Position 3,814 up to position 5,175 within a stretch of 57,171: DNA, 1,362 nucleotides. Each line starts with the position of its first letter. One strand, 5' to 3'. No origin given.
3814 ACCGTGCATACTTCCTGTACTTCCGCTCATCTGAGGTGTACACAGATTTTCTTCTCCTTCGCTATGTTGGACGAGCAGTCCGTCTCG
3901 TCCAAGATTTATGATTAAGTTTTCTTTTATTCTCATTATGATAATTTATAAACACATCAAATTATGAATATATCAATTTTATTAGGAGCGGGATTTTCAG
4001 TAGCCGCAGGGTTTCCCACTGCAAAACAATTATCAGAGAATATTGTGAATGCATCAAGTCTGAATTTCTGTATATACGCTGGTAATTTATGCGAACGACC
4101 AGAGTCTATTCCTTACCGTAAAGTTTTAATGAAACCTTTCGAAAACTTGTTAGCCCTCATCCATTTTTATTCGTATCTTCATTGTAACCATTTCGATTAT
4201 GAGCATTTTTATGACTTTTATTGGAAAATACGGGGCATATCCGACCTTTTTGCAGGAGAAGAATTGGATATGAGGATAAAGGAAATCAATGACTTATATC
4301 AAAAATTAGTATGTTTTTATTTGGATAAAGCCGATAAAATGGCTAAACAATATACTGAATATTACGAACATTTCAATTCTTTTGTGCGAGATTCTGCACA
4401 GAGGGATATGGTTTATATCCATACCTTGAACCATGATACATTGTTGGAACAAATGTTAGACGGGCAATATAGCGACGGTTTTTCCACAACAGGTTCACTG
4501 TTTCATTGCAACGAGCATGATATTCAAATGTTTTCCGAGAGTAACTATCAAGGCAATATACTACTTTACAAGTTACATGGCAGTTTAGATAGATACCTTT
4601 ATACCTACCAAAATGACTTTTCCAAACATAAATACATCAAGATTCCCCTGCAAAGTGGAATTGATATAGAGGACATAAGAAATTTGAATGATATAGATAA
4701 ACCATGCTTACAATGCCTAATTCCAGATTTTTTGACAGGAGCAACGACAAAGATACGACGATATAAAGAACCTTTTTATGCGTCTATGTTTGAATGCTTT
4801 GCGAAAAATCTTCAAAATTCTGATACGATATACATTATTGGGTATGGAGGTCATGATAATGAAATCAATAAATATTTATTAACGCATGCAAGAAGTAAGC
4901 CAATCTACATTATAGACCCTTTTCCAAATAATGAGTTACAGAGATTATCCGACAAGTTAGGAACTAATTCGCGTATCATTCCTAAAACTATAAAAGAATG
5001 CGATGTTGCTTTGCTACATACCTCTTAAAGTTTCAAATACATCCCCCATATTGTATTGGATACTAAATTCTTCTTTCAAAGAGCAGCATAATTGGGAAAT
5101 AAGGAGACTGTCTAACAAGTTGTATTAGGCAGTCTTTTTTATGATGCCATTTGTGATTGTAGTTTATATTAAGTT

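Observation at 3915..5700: AT-rich islet carrying a stand-alone SIR2_2-type gene (candidate single-gene NAD-depleting defence)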

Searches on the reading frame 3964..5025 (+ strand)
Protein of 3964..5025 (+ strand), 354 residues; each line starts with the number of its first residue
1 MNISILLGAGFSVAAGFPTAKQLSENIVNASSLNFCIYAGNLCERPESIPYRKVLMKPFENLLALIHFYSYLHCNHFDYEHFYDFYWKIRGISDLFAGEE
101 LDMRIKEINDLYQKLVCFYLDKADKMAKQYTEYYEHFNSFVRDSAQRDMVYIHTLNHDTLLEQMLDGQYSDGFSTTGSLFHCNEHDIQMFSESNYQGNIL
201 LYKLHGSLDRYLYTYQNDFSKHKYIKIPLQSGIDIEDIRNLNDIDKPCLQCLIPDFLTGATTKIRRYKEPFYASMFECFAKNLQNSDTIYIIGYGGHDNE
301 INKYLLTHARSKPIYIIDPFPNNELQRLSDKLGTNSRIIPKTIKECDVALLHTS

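Call 3: search_protein_families(library=pfam, proteins=[window:3964-5025:+], max_evalue=0.1)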
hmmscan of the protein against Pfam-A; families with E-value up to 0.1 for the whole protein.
window:3964-5025:+ (354 aa): 1 family
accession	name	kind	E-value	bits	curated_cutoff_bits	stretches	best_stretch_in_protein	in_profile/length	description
PF13289.12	SIR2_2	-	8.2e-07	29.7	24.5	1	152-308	3-105/141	SIR2-like domain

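Call 4: search_protein_families(library=padloc, proteins=[window:3964-5025:+], max_evalue=1)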
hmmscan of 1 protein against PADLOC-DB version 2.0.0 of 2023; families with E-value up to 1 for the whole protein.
window:3964-5025:+ (354 aa): 18 families
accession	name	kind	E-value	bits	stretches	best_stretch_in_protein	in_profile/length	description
PDLC02414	Aga_SIR2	-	1.7e-16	58.5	1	105-333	80-273/313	-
PDLC02408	Aga_SIR2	-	2.4e-15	54.5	1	3-325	8-294/343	Class II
PDLC04087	SIR2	-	6.4e-13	46.3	2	147-317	130-284/343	-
PDLC04093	SIR2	-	1.8e-10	38.4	2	74-214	74-218/395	-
PDLC04096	SIR2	-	1.1e-08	32.9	1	141-315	15-168/230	-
PDLC04084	SIR2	-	1.1e-08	32.8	1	2-305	42-327/414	-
PDLC04088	SIR2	-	5.4e-08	30.4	1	145-212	169-236/390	-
PDLC04094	SIR2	-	1.9e-06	25.4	1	116-209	115-209/399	-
PDLC04078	SIR2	-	3.4e-06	24.9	1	199-317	14-113/171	-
PDLC04082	SIR2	-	8.5e-06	22.9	1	263-312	229-278/345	-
PDLC04085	SIR2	-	9.5e-06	22.7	1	122-306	172-366/463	-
PDLC04076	SIR2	-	1.1e-05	22.8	1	197-321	221-333/406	-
PDLC02186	SIR2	-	3.8e-05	20.9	2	198-309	222-324/412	-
PDLC04079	SIR2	-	0.00012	18.8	1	125-306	161-341/430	-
PDLC00407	ThsA1|ThsA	-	0.00019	18.2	2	98-210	47-155/478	STALD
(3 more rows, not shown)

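Call 5: search_protein_families(library=ncbifam, proteins=[window:3964-5025:+], max_evalue=0.1)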
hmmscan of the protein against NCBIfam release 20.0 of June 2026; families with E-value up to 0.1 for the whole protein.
window:3964-5025:+ (354 aa): 1 family
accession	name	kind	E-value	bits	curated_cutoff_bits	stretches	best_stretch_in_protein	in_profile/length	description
NF042942.1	SIR2_antiphage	equivalog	9.1e-05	21.6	500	0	2-37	23-58/392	SIR2 family anti-phage-associated protein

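Call 6: find_homologous_proteins(query=window:3964-5025:+)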
Query window:3964-5025:+ (354 aa): 479 proteins with E <= 0.001 among 2052 candidates; the best 120 are listed.
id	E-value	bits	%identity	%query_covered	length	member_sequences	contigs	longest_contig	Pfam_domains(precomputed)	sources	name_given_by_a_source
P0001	1.5e-239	812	99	100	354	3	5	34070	PF13289.13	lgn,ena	-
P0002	5.9e-152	524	67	98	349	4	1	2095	PF13289.13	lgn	-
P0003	5.5e-137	475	62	96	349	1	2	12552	PF13289.13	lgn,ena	-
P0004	1.5e-127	444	58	97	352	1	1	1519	PF13289.13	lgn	-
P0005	4.3e-122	426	57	97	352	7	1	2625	PF13289.13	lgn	-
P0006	1.1e-120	421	56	97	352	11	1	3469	PF13289.13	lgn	-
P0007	4.8e-118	412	57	97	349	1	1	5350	PF13289.13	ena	-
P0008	6.5e-58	215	38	98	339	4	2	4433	PF13289.13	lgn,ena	-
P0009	9.3e-39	152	33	91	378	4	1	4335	-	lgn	-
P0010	1.3e-38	151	34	96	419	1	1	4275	-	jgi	jgi:hypothetical protein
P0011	2.7e-38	150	32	99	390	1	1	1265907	-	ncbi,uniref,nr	ncbi:SIR2 family protein [Mucilaginibacter pocheonensis]|uniref:SIR2-like domain-containing protein 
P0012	5.1e-38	149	30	100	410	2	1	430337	PF13289.13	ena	-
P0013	5.2e-38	149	35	98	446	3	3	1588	-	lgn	-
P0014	1.1e-37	148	32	98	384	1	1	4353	PF13289.13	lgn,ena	-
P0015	2.3e-37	147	34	91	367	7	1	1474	PF13289.13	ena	-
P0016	4.0e-37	146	31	98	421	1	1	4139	PF13289.13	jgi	jgi:hypothetical protein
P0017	6.2e-37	146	32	98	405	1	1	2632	PF13289.13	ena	-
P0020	1.1e-36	145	34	96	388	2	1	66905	PF13289.13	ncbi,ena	-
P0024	1.9e-36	144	32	98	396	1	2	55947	PF13289.13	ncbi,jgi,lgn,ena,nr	ncbi:MAG: SIR2 family protein [Prolixibacteraceae bacterium]|jgi:hypothetical protein|nr:SIR2 family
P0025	2.0e-36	144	31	96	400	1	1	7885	PF13289.13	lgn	-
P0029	1.0e-35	142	31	97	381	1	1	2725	PF13289.13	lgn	-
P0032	2.1e-35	141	31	98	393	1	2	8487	PF13289.13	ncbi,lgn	-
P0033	2.8e-35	140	33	99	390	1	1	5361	PF13289.13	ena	-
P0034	3.7e-35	140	33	97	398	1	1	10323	PF13289.13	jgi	-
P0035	4.8e-35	139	31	98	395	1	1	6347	PF13289.13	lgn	-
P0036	5.1e-35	139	31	98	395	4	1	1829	PF13289.13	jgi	jgi:hypothetical protein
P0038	5.6e-35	139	30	98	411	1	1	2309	PF13289.13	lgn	-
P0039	5.8e-35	139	31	98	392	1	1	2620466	PF13289.13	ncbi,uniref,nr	ncbi:hypothetical protein [Roseivirga misakiensis]|uniref:SIR2-like domain-containing protein n=1 Ta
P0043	1.4e-34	138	32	96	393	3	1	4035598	PF13289.13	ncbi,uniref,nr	ncbi:SIR2 family protein [Croceimicrobium hydrocarbonivorans]|uniref:SIR2 family protein n=1 Tax=Cro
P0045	2.0e-34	137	33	98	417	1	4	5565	PF13289.13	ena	-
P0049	3.2e-34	137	30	97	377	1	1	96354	PF13289.13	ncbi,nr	ncbi:MAG: SIR2 family protein [Bacteroides sp.]|nr:SIR2 family protein [Bacteroides sp.] MCM1086023.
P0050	3.2e-34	137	32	99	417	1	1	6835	PF13289.13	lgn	-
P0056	7.2e-34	136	31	97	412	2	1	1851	PF13289.13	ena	-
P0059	1.4e-33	135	32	94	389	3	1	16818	PF13289.13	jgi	jgi:hypothetical protein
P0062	1.5e-33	135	32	96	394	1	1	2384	PF13289.13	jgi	jgi:hypothetical protein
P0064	1.6e-33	134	33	98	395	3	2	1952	PF13289.13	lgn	-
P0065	1.7e-33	134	32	97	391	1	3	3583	PF13289.13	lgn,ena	-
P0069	3.3e-33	133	32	97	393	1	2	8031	PF13289.13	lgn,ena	-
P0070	3.4e-33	133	32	95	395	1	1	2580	PF13289.13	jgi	jgi:NAD-dependent SIR2 family protein deacetylase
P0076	8.4e-33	132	31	98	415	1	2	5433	PF13289.13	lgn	-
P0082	1.5e-32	131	31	97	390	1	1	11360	PF13289.13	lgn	-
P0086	3.9e-32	130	30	99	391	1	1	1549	PF13289.13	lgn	-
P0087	4.5e-32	130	29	98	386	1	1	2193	PF13289.13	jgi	jgi:hypothetical protein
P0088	5.4e-32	129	30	98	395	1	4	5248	PF13289.13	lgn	-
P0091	7.5e-32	129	32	90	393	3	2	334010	PF13289.13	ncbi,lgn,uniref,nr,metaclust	ncbi:SIR2-like protein [Roseivirga ehrenbergii]|uniref:Uncharacterized protein n=1 Tax=Roseivirga eh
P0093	8.8e-32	129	28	98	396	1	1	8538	PF13289.13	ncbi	-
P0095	1.0e-31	129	31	97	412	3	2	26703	PF13289.13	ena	-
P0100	1.3e-31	128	31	97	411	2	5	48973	PF13289.13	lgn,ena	-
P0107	2.4e-31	127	33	98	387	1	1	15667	PF13289.13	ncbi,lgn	-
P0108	2.4e-31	127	31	98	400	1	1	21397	PF13289.13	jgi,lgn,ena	-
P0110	2.5e-31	127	32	97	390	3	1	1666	PF13289.13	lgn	-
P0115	3.6e-31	127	32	94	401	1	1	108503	PF13289.13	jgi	jgi:hypothetical protein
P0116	3.8e-31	127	33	97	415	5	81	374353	PF13289.13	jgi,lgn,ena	jgi:hypothetical protein BACCOPRO_01635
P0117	3.8e-31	127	31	90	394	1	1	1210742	PF13289.13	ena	-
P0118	4.2e-31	127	31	96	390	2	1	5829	PF13289.13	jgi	-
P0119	4.5e-31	126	31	94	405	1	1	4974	PF13289.13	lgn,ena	-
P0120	4.9e-31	126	31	92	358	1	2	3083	PF13289.13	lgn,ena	-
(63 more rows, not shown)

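Call 7: search_solved_structures(query=window:3964-5025:+, max_evalue=1, show_alignments=3)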
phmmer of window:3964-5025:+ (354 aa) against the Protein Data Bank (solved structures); distinct sequences matched with E-value up to 1: 8.
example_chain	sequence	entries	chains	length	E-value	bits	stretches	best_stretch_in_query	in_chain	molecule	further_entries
7u8u_A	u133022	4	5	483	0.16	14.3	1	105-144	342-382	Heat shock protein 75 kDa, mitochondrial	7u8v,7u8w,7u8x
4z1f_A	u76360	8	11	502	0.17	14.2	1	105-144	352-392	Heat shock protein 75 kDa, mitochondrial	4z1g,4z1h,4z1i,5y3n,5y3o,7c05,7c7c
5hph_A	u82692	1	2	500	0.17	14.2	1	105-144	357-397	Heat shock protein 75 kDa, mitochondrial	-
7ulk_A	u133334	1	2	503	0.17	14.2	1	105-144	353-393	Heat shock protein 75 kDa, mitochondrial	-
7kck_A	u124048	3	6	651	0.24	13.7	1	105-144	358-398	Heat shock protein 75 kDa, mitochondrial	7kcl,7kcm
6xg6_A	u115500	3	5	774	0.31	13.4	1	105-144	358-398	Heat shock protein 75 kDa, mitochondrial, Fibronectin binding protein fusion | Heat shock protein 75 kDa, mitochondrial, SpyCatcher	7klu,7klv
7klu_B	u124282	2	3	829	0.34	13.3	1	105-144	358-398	Heat shock protein 75 kDa, mitochondrial, SpyTag, Succinate dehydrogenase [ubiquinone] iro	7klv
1id1_A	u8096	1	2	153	0.98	11.7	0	299-345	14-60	PUTATIVE POTASSIUM CHANNEL PROTEIN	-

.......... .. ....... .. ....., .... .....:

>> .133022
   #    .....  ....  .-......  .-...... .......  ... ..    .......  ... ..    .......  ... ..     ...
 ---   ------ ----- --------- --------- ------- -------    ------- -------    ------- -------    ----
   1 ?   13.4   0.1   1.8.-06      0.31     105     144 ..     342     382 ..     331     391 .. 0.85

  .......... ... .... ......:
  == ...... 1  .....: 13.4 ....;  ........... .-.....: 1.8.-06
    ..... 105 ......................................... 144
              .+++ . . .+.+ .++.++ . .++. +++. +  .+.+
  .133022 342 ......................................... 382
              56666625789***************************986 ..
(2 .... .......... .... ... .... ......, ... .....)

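Call 9: find_encoding_contigs(protein=P0001, flank=10000, max_places=6)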
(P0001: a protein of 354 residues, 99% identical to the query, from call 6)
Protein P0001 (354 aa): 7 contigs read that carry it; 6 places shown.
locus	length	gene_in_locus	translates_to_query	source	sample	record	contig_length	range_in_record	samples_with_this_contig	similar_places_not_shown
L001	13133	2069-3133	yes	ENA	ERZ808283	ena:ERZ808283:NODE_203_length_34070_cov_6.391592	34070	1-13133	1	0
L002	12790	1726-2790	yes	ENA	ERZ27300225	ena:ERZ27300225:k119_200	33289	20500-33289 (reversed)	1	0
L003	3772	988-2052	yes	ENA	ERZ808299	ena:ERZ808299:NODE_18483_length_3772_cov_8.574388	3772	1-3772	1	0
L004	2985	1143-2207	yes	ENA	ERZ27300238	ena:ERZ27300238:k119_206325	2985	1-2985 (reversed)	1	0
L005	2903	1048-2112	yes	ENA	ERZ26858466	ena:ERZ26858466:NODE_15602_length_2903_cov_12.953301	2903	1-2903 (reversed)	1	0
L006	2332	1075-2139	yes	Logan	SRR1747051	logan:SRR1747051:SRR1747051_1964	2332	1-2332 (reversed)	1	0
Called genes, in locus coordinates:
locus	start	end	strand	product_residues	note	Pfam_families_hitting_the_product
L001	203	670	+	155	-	PF18962:Por_Secre_tail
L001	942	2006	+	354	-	-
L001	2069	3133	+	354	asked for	PF13289:SIR2_2 (weak)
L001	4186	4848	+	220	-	PF00574:CLP_protease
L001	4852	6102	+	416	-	PF06689:zf-C4_ClpX, PF00493:MCM (weak), PF01078:Mg_chelatase (faint), PF05496:RuvB_N (faint), PF00004:AAA, PF07724:AAA_2, PF07728:AAA_5 (weak), PF10431:ClpB_D2-small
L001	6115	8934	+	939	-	PF07494:Reg_prop (faint), PF00196:GerE (weak)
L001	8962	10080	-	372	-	PF21016:RlmN_N, PF04055:Radical_SAM (faint)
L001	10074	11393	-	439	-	PF00464:SHMT, PF01212:Beta_elim_lyase (weak), PF00155:Aminotran_1_2 (faint)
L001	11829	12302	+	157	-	-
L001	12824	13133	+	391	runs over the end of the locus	PF11276:DUF3078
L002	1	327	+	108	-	?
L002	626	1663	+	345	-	-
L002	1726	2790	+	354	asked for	PF13289:SIR2_2 (weak)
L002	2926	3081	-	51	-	-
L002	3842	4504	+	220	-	PF00574:CLP_protease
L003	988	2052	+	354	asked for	PF13289:SIR2_2 (weak)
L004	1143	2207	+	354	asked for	PF13289:SIR2_2 (weak)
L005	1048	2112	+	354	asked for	PF13289:SIR2_2 (weak)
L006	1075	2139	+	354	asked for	PF13289:SIR2_2 (weak)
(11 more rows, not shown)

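Call 10: find_encoding_contigs(protein=P0003, flank=10000, max_places=4)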
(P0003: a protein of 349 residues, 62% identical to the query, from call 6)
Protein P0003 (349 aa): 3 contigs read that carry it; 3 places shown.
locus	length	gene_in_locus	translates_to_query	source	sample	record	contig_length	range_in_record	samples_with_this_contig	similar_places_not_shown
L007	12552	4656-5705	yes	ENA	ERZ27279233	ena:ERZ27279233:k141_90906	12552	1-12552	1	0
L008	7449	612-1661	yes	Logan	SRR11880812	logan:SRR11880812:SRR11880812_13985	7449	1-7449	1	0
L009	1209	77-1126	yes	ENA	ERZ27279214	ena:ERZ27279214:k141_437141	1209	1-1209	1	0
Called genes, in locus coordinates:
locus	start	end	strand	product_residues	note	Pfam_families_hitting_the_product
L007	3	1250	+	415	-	?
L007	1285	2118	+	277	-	-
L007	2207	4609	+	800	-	PF00041:fn3 (faint), PF16656:Pur_ac_phosph_N (faint), PF25059:FN3_DSCAM-DSCAML_C (faint), PF16974:NAR2 (faint)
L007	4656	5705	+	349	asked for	PF13289:SIR2_2 (faint)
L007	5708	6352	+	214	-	-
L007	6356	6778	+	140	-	-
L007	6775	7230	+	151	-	-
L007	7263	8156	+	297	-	-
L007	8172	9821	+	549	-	PF00656:Peptidase_C14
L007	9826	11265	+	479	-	-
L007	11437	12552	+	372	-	?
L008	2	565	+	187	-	?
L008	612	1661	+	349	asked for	PF13289:SIR2_2 (faint)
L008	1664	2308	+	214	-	-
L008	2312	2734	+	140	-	-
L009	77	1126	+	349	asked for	PF13289:SIR2_2 (faint)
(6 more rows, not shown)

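Call 11: find_encoding_contigs(protein=P0007, flank=10000, max_places=4)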
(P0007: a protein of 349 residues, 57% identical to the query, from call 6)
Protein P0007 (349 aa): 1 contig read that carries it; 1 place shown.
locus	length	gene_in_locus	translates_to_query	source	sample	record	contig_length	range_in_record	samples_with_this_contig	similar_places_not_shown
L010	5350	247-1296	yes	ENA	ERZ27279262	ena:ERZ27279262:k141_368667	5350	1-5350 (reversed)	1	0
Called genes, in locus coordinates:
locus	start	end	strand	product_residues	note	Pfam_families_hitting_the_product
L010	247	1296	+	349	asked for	PF13289:SIR2_2 (weak)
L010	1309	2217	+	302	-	-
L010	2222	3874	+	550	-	PF00656:Peptidase_C14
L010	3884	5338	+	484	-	-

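Call 12: find_encoding_contigs(protein=P0008, flank=10000, max_places=4)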
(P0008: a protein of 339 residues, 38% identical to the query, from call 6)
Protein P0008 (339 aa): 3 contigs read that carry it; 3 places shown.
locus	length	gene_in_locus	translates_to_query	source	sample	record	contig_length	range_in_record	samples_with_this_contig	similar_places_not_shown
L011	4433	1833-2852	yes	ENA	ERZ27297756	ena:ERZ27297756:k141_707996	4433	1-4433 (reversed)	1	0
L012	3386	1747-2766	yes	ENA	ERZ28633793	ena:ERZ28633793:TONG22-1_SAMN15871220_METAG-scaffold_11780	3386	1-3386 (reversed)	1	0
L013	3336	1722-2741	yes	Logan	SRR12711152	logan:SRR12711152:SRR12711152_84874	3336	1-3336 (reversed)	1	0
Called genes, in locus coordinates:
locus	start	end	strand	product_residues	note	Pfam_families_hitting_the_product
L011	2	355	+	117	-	?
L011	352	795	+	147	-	-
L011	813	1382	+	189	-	PF12773:DZR, PF13240:Zn_Ribbon_1 (weak), PF13248:Zn_ribbon_3 (faint), PF17032:Zn_ribbon_15 (faint), PF13240:Zn_Ribbon_1 (weak)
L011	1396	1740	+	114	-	PF13240:Zn_Ribbon_1, PF13248:Zn_ribbon_3 (weak)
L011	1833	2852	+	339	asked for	PF13289:SIR2_2 (faint)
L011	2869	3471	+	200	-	-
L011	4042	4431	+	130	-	?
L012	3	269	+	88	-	?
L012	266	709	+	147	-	-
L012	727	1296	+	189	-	PF12773:DZR, PF13240:Zn_Ribbon_1 (weak), PF13248:Zn_ribbon_3 (faint), PF17032:Zn_ribbon_15 (faint), PF13240:Zn_Ribbon_1 (weak)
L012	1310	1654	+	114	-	PF13240:Zn_Ribbon_1, PF13248:Zn_ribbon_3 (weak)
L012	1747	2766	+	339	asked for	PF13289:SIR2_2 (faint)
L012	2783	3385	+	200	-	?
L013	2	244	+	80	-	?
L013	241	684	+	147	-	-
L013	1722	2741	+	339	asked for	PF13289:SIR2_2 (faint)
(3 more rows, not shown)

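Call 13: find_encoding_contigs(protein=P0006, flank=10000, max_places=4)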
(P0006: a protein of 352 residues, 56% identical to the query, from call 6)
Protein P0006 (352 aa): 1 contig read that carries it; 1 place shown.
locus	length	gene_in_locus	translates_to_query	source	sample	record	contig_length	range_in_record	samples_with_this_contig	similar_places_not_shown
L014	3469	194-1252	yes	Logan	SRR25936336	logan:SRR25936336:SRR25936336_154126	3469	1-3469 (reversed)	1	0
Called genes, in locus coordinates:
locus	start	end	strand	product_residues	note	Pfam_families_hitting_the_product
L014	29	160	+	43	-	-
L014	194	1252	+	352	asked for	PF13289:SIR2_2 (weak)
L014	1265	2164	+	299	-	-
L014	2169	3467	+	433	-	?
